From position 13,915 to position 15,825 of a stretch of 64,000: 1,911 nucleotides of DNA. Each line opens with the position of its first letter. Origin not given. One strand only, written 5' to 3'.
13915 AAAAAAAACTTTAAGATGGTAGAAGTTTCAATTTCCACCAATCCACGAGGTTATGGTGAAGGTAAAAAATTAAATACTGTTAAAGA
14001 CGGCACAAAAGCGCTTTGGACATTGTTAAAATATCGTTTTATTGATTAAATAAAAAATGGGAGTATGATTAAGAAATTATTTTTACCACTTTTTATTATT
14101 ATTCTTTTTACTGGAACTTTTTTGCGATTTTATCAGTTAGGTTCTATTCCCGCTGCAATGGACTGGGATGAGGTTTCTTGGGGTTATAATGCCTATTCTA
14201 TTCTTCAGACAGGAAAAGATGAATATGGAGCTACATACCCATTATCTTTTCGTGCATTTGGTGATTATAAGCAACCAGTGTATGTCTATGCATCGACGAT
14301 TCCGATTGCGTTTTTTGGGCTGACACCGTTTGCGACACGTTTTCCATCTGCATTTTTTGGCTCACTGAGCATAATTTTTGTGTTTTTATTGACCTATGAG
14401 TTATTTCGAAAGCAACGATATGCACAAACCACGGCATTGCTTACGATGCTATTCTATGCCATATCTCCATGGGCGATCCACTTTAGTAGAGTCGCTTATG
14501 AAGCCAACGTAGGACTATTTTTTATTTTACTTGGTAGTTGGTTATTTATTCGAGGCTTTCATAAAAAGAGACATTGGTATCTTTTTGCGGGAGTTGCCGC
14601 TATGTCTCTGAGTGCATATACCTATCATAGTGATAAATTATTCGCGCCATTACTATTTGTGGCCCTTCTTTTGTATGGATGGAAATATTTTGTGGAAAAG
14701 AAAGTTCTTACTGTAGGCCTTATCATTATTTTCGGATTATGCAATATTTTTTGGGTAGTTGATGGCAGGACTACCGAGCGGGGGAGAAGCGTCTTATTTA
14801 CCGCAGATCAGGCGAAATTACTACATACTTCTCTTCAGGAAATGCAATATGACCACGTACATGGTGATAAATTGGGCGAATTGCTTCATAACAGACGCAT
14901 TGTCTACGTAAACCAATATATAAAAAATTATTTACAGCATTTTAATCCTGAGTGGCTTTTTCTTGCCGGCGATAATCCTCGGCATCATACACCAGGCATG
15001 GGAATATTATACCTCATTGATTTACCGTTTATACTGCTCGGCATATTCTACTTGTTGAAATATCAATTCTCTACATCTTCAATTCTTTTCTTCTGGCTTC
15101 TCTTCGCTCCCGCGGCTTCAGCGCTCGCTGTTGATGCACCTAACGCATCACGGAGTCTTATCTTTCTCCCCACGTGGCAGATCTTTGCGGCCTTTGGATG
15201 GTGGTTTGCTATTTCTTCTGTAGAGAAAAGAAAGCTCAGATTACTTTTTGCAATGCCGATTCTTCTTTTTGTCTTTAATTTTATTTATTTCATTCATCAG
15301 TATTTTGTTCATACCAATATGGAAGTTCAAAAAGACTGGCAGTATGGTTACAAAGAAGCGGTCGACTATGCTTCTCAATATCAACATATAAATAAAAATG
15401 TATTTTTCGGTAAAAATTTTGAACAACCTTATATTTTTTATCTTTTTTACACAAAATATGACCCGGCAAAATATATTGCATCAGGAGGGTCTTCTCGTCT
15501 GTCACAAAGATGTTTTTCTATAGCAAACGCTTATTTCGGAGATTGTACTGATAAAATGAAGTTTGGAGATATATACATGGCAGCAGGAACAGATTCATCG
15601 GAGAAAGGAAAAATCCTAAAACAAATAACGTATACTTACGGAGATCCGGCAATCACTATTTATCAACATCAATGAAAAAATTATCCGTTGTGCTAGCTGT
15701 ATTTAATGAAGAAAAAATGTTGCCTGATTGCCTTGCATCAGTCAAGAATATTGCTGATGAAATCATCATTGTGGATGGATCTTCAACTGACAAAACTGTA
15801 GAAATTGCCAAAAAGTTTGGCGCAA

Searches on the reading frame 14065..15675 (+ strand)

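Call 40: search_protein_families(library=pfam, proteins=[window:14065-15675:+], max_evalue=0.001)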
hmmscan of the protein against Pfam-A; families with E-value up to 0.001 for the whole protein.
window:14065-15675:+ (536 aa): 2 families
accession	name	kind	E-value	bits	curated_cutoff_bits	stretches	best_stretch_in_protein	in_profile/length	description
PF13231.12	PMT_2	-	6.6e-07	30.1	26.1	1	71-230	4-160/160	Dolichyl-phosphate-mannose-protein mannosyltransferase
PF02366.24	PMT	-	6.6e-05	23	22.7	1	14-218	4-212/245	Dolichyl-phosphate-mannose-protein mannosyltransferase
